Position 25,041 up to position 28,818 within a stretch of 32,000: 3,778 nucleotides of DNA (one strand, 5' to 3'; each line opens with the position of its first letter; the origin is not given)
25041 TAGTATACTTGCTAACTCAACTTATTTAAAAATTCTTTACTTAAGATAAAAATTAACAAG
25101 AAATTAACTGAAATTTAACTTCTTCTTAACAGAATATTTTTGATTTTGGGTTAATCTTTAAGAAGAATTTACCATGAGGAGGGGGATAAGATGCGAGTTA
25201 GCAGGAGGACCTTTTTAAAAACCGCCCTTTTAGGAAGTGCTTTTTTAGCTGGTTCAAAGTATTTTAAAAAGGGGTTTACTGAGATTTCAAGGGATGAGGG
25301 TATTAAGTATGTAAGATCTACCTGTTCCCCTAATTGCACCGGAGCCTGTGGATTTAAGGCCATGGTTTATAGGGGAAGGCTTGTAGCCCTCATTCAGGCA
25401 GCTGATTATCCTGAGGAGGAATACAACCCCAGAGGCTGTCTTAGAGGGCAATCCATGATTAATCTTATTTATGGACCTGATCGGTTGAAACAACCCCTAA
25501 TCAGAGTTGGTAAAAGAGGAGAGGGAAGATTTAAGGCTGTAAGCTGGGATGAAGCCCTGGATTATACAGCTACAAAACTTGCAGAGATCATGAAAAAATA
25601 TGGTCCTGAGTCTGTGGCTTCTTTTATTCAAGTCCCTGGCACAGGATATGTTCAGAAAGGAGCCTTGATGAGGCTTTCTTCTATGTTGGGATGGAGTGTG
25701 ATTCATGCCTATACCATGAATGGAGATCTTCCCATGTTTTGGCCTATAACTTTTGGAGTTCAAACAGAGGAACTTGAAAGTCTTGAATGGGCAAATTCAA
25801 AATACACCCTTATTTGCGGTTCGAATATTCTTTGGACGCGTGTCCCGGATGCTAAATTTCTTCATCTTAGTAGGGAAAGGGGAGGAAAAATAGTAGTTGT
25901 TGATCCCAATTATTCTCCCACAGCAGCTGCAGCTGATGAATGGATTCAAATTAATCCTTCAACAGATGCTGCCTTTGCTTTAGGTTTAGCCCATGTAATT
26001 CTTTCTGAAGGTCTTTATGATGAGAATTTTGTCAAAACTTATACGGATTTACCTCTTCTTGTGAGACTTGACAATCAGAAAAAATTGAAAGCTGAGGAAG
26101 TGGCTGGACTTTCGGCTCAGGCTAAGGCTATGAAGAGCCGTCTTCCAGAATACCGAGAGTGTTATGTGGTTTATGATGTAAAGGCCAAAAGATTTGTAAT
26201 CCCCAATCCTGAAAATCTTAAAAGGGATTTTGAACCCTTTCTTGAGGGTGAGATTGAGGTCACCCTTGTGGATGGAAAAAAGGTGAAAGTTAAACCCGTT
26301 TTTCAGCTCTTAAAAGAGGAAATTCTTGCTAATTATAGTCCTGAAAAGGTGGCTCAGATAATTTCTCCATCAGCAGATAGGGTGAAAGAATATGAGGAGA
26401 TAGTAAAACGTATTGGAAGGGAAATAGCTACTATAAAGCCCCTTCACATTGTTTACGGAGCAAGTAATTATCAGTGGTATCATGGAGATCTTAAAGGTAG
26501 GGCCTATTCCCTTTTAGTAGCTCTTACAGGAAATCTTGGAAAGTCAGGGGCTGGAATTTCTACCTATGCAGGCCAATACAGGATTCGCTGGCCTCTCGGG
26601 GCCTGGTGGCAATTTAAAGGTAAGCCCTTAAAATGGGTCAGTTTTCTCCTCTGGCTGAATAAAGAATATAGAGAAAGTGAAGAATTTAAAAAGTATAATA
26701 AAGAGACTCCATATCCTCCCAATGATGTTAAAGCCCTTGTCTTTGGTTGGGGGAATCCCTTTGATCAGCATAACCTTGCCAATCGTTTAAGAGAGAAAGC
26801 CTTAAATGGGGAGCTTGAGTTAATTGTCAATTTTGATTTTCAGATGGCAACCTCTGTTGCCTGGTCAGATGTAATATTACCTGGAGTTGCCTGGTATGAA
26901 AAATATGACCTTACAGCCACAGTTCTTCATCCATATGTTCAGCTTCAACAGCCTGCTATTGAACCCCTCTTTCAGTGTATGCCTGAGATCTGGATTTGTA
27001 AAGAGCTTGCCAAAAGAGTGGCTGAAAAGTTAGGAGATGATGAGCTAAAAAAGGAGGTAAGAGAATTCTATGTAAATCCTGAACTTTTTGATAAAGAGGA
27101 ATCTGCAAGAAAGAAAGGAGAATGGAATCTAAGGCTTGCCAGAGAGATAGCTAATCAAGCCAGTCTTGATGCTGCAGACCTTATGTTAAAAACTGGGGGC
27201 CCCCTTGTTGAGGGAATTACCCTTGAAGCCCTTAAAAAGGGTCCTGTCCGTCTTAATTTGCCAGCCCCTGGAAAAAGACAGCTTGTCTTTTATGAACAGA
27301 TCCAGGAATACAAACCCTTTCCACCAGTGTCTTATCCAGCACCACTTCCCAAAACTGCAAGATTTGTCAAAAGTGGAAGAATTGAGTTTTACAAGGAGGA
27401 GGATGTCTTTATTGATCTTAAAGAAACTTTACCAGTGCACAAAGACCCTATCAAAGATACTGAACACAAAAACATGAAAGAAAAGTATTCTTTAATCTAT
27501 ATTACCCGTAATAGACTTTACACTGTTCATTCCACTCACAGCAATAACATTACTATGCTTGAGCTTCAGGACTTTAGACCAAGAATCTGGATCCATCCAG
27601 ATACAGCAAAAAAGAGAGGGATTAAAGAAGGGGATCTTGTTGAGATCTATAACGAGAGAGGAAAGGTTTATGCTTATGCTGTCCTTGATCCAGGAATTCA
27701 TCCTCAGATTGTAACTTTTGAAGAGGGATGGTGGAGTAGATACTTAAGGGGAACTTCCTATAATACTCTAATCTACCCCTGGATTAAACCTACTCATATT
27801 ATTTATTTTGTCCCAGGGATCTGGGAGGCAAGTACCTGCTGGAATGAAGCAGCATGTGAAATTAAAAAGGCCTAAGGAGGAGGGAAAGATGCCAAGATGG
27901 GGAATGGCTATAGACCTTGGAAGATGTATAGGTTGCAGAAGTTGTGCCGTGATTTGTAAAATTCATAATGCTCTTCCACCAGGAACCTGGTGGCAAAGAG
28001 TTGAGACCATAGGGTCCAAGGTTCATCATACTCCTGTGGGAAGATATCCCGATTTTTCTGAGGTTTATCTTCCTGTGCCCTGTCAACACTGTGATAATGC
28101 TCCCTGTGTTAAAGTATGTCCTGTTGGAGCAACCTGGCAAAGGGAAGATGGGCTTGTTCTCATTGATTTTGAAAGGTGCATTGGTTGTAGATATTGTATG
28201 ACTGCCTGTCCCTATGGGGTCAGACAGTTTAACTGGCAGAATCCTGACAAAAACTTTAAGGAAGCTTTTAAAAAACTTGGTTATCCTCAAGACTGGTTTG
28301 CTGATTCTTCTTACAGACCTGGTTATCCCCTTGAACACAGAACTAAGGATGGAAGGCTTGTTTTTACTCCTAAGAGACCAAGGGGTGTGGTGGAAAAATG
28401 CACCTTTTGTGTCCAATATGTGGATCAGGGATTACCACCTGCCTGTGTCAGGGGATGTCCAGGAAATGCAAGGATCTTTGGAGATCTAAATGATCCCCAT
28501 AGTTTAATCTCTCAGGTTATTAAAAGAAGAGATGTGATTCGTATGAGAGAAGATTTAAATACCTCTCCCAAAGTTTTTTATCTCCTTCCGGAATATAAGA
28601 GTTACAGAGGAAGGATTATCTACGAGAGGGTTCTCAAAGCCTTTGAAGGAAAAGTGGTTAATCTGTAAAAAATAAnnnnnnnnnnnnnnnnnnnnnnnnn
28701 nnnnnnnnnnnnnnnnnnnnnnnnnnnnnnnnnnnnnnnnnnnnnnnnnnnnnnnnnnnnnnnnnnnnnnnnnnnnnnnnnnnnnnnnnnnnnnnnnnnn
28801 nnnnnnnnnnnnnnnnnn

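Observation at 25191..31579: Six-gene operon: periplasmic NarG-like molybdoenzyme wired to an NrfD-type anchor and coupled to CBS and HPP proteins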

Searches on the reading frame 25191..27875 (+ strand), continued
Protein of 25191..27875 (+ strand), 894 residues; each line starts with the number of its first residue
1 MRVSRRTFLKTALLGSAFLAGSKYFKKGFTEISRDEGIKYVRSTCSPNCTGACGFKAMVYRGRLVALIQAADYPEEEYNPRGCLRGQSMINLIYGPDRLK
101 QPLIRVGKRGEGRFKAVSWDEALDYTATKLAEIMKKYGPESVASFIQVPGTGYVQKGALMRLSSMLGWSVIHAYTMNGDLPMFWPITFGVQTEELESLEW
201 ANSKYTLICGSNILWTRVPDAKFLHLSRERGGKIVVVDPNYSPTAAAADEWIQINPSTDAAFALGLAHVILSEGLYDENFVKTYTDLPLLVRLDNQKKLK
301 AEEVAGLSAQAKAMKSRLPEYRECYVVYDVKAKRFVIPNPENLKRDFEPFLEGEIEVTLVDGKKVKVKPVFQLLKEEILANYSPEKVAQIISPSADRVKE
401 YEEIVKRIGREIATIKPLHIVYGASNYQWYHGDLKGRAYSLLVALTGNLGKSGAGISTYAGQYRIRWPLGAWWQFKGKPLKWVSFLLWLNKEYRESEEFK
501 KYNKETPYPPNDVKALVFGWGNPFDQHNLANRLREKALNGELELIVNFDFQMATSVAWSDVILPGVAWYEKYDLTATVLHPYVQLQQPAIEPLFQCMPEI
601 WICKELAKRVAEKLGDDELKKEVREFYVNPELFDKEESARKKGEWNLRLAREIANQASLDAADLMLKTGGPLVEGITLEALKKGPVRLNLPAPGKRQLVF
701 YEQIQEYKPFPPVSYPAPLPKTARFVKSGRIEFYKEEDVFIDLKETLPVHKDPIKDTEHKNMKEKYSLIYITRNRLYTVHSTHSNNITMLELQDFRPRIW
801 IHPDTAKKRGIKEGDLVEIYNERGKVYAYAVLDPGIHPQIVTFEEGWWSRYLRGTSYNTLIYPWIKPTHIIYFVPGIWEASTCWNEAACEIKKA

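Call 42: get_annotated_region(hit=H73, flank=3000)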
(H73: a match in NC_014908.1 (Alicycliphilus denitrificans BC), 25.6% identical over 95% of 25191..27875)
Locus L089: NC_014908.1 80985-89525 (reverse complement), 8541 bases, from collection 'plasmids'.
description: Alicycliphilus denitrificans BC plasmid pALIDE01, complete sequence
organism: Alicycliphilus denitrificans BC (NCBI taxid 596153)
taxonomy: Bacteria; Pseudomonadota; Betaproteobacteria; Burkholderiales; Comamonadaceae; Alicycliphilus; Alicycliphilus denitrificans; Alicycliphilus denitrificans BC
host: -; source: -; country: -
typing (MOB-suite, as given by PLSDB): conjugative; replicon rep_cluster_652; relaxase MOBP; mating-pair formation MPF_F
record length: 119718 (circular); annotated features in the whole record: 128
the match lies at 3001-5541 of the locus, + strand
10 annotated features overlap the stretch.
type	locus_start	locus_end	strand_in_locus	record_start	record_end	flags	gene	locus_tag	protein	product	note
CDS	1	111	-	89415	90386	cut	-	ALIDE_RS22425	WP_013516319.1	tyrosine-type recombinase/integrase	GO:0015074 - DNA integration [Evidence IEA]; GO:0006310 - DNA recombination [Evidence IEA]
CDS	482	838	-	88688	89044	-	-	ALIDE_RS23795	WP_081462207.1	cupin domain-containing protein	-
CDS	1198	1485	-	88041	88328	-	-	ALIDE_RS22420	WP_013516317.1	pentapeptide MXKDX repeat protein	-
CDS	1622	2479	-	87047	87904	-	cld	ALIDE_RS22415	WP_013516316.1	chlorite dismutase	-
CDS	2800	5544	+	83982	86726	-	clrA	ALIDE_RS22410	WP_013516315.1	chlorate reductase subunit alpha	-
CDS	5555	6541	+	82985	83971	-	clrB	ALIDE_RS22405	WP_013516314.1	chlorate reductase subunit beta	-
CDS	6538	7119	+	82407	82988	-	clrD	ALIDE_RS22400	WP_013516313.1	chlorate reductase assembly chaperone protein ClrD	-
CDS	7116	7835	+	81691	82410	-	clrC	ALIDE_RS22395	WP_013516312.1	chlorate reductase subunit gamma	-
CDS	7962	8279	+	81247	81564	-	-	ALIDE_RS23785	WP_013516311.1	c-type cytochrome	-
CDS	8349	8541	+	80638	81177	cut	mobB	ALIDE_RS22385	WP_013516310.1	molybdopterin-guanine dinucleotide biosynthesis protein B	GO:0006777 - Mo-molybdopterin cofactor biosynthetic process [Evidence IEA]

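Call 43: get_annotated_region(hit=H45, flank=4500)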
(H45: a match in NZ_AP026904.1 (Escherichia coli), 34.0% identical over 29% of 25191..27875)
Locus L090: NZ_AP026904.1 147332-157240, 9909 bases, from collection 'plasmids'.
description: Escherichia coli strain MY504 plasmid pMY504-2
organism: Escherichia coli (NCBI taxid 562)
taxonomy: Bacteria; Pseudomonadota; Gammaproteobacteria; Enterobacterales; Enterobacteriaceae; Escherichia; Escherichia coli
host: -; source: Canis lupus familiaris,cell culture,urine; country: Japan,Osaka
typing (MOB-suite, as given by PLSDB): non-mobilizable
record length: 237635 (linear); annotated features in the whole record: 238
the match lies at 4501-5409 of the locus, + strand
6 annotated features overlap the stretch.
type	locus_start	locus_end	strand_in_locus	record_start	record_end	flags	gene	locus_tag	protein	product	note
CDS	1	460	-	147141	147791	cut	narL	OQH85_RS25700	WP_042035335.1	two-component system response regulator NarL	GO:0000160 - phosphorelay signal transduction system [Evidence IEA]; GO:0006355 - regulation of DNA-templated ...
CDS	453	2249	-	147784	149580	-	narX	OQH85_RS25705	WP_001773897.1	nitrate/nitrite two-component system sensor histidine kinase NarX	GO:0000160 - phosphorelay signal transduction system [Evidence IEA]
CDS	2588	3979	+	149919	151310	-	narK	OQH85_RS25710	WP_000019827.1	nitrate transporter NarK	-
CDS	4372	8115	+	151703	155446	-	narG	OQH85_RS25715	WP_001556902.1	nitrate reductase subunit alpha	GO:0009061 - anaerobic respiration [Evidence IEA]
CDS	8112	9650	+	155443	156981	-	narH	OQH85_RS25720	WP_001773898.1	nitrate reductase subunit beta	GO:0009061 - anaerobic respiration [Evidence IEA]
CDS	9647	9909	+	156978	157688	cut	narJ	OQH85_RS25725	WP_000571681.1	nitrate reductase molybdenum cofactor assembly chaperone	GO:0051131 - chaperone-mediated protein complex assembly [Evidence IEA]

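Call 44: get_annotated_region(hit=H42, flank=4500)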
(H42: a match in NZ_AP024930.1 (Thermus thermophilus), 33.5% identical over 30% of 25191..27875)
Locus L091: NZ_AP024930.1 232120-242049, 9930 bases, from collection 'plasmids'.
description: Thermus thermophilus strain AA2-2 plasmid pAA2-2b, complete sequence
organism: Thermus thermophilus (NCBI taxid 274)
taxonomy: Bacteria; Deinococcota; Deinococci; Thermales; Thermaceae; Thermus; Thermus thermophilus
host: -; source: -; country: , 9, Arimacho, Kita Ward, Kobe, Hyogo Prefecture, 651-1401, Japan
typing (MOB-suite, as given by PLSDB): non-mobilizable; replicon rep_cluster_1121
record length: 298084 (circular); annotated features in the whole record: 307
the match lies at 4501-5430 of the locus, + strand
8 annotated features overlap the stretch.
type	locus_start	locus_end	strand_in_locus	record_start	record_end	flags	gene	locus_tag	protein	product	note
CDS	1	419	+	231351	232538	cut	-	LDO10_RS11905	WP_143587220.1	NAD(P)/FAD-dependent oxidoreductase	-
CDS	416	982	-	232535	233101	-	-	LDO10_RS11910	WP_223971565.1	hemerythrin domain-containing protein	-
CDS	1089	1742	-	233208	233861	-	-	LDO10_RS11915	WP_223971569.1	Crp/Fnr family transcriptional regulator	GO:0006355 - regulation of DNA-templated transcription [Evidence IEA]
CDS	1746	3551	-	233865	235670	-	-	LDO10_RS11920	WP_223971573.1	GAF domain-containing protein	-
CDS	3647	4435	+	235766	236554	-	-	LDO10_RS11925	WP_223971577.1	c-type cytochrome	-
CDS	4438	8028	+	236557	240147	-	-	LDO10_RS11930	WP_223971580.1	nitrate reductase subunit alpha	GO:0009061 - anaerobic respiration [Evidence IEA]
CDS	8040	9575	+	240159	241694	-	narH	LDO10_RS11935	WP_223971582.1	nitrate reductase subunit beta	GO:0009061 - anaerobic respiration [Evidence IEA]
CDS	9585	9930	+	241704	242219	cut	-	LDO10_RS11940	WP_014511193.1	molecular chaperone TorD family protein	-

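Call 45: get_annotated_region(hit=H33, flank=3000)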
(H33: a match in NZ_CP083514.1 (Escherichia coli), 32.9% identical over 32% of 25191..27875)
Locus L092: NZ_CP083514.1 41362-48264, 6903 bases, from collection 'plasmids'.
description: Escherichia coli strain elppa4 plasmid unnamed2, complete sequence
organism: Escherichia coli (NCBI taxid 562)
taxonomy: Bacteria; Pseudomonadota; Gammaproteobacteria; Enterobacterales; Enterobacteriaceae; Escherichia; Escherichia coli
host: -; source: Homo sapiens,blood; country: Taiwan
typing (MOB-suite, as given by PLSDB): conjugative; replicon IncI-gamma/K1; relaxase MOBP; mating-pair formation MPF_I
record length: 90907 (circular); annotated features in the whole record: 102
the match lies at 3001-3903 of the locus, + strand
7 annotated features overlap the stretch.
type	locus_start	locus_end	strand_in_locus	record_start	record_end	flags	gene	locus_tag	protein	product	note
CDS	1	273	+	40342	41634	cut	-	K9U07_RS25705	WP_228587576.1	shufflon system plasmid conjugative transfer pilus tip adhesin PilV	-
CDS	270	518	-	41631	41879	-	-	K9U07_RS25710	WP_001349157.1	hypothetical protein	-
CDS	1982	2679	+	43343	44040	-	-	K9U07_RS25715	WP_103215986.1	IS1-like element IS1A family transposase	GO:0006313 - DNA transposition [Evidence IEA]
CDS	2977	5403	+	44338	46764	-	-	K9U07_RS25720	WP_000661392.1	DMSO/selenate family reductase complex A subunit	-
CDS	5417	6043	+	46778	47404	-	-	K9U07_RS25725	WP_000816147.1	DMSO/selenate family reductase complex B subunit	-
CDS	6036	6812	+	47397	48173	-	-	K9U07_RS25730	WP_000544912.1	DmsC/YnfH family molybdoenzyme membrane anchor subunit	GO:0019645 - anaerobic electron transport chain [Evidence IEA]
CDS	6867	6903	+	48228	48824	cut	-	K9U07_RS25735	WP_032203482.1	molecular chaperone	GO:0061077 - chaperone-mediated protein folding [Evidence IEA]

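Call 46: get_annotated_region(hit=H50, flank=3500)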
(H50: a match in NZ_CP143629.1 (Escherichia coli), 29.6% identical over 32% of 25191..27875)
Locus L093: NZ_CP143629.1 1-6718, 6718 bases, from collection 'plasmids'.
description: Escherichia coli strain FJ_Ec_21 plasmid pZBEC21_03, complete sequence
organism: Escherichia coli (NCBI taxid 562)
taxonomy: Bacteria; Pseudomonadota; Gammaproteobacteria; Enterobacterales; Enterobacteriaceae; Escherichia; Escherichia coli
host: -; source: swine,Fece; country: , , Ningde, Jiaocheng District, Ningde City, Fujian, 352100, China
typing (MOB-suite, as given by PLSDB): mobilizable; replicon IncFIA,IncFIB
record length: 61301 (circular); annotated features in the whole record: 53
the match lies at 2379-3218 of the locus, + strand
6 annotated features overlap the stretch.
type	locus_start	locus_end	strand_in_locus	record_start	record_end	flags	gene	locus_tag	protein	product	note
CDS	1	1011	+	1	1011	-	-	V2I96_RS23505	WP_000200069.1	RepB family plasmid replication initiator protein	GO:0006270 - DNA replication initiation [Evidence IEA]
CDS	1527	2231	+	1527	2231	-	-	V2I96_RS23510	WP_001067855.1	IS6-like element IS26 family transposase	GO:0006313 - DNA transposition [Evidence IEA]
CDS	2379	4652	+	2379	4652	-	phsA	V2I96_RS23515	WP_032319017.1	thiosulfate reductase PhsA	-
CDS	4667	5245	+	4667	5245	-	phsB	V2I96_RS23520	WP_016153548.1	thiosulfate reductase electron transport protein PhsB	-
CDS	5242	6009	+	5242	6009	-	phsC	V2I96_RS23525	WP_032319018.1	thiosulfate reductase cytochrome B subunit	-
CDS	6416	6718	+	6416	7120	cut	-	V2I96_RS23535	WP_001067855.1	IS6-like element IS26 family transposase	GO:0006313 - DNA transposition [Evidence IEA]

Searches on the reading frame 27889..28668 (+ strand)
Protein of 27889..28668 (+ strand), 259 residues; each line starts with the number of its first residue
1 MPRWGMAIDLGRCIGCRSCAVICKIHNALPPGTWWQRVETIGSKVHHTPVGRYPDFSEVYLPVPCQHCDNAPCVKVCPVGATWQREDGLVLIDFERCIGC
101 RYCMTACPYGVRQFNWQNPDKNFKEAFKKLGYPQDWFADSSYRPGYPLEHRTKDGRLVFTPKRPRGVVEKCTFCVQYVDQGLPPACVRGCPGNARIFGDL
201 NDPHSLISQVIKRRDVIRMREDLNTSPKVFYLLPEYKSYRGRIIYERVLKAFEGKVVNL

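Call 3: search_protein_families(library=pfam, proteins=[window:27889-28668:+], max_evalue=0.01)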
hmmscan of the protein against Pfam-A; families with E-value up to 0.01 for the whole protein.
window:27889-28668:+ (259 aa): 14 families
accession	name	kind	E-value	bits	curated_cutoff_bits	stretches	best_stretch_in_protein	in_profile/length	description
PF13247.11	Fer4_11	-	6.4e-24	84.5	26.2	2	59-118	4-65/100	4Fe-4S dicluster domain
PF12838.12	Fer4_7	-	1e-13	51.9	27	2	12-81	1-52/52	4Fe-4S dicluster domain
PF00037.32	Fer4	-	9.3e-12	44.7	21.1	2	91-111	2-22/24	4Fe-4S binding domain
PF12837.12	Fer4_6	-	1.9e-11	43.8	25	2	92-111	4-23/24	4Fe-4S binding domain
PF13187.11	Fer4_9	-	2.1e-11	44.1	27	2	96-193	1-50/52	4Fe-4S dicluster domain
PF12797.12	Fer4_2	-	5.8e-11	42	24.5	2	90-109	3-22/22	4Fe-4S binding domain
PF13237.11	Fer4_10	-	8.6e-11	42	25.5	2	90-191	2-53/53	4Fe-4S dicluster domain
PF13534.11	Fer4_17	-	1.2e-05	26.2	22.2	1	96-116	1-20/61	4Fe-4S dicluster domain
PF13484.11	Fer4_16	-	1.3e-05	26.3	30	0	96-111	1-16/66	4Fe-4S double cluster binding domain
PF12798.12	Fer4_3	-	2.2e-05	25.4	27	0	97-110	1-14/15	4Fe-4S binding domain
PF25160.1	LdpA_Fe-S-bd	-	0.00013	22.2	27.6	1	70-110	6-41/49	LdpA Fe-S cluster-binding domain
PF13183.11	Fer4_8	-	0.00052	20.9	27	0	94-126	2-35/68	4Fe-4S dicluster domain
PF12800.12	Fer4_4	-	0.00072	20.1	24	1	95-110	2-17/17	4Fe-4S binding domain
PF14697.11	Fer4_21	-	0.0011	19.5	35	0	92-109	3-20/59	4Fe-4S dicluster domain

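Call 4: search_protein_families(library=ncbifam, proteins=[window:27889-28668:+], max_evalue=0.01)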
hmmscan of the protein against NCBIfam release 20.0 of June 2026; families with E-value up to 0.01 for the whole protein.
window:27889-28668:+ (259 aa): 57 families (the best 25 are shown)
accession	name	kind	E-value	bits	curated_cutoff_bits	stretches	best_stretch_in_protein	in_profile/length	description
NF045797.1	DsrO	equivalog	1.5e-63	214.4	200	2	3-128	43-166/235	sulfate reduction electron transfer complex DsrMKJOP subunit DsrO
NF041715.1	arsenate_red_ArrB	equivalog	2e-56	191.2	450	1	3-232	2-225/233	arsenate respiratory reductase iron-sulfur subunit ArrB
NF011569.0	PRK14993.1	equivalog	1.5e-54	185.1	416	2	3-116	43-151/244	tetrathionate reductase subunit TtrB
NF041782.1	mnquin_red_QrcC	equivalog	2.7e-47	161.5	400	2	4-120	1-124/239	menaquinone reductase iron-sulfur cluster-binding subunit QrcC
TIGR03149.1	cyt_nit_nrfC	equivalog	3.5e-45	154.1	377.6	2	3-116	38-146/225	cytochrome c nitrite reductase Fe-S protein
TIGR02951.1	DMSO_dmsB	equivalog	2.2e-37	128.6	214.1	2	4-118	2-118/161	DMSO/selenate family reductase complex B subunit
TIGR03478.1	DMSO_red_II_bet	subfamily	1.7e-32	112.6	480.7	3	50-118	116-185/321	DMSO reductase family type II enzyme, iron-sulfur subunit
NF042979.1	EthbenzDh_ebdB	equivalog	1.7e-28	99.5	740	3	50-115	138-204/354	ethylbenzene dehydrogenase subunit beta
NF038355.1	FDH3_beta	equivalog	1.7e-27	96.6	240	1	7-117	6-106/180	formate dehydrogenase FDH3 subunit beta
NF045715.1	sulf_resp_HmcB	equivalog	3.5e-26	92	420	2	5-119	38-161/307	sulfate respiration complex iron-sulfur protein HmcB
NF008134.0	PRK10882.1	equivalog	1.1e-25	90.4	263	2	5-120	40-169/329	hydrogenase 2 operon protein HybA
TIGR01660.1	narH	equivalog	3.4e-22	78.5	524.05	1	45-118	163-237/492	nitrate reductase subunit beta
NF009408.0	PRK12769.1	equivalog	7e-20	70.7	1003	1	10-121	9-111/659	formate-dependent uric acid utilization protein AegA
TIGR01582.1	FDH-beta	equivalog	1.3e-19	70.4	334.7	2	7-124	25-152/283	formate dehydrogenase subunit beta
NF007658.0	PRK10330.1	equivalog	2.3e-19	69.6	260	1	8-112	7-104/181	electron transport protein HydN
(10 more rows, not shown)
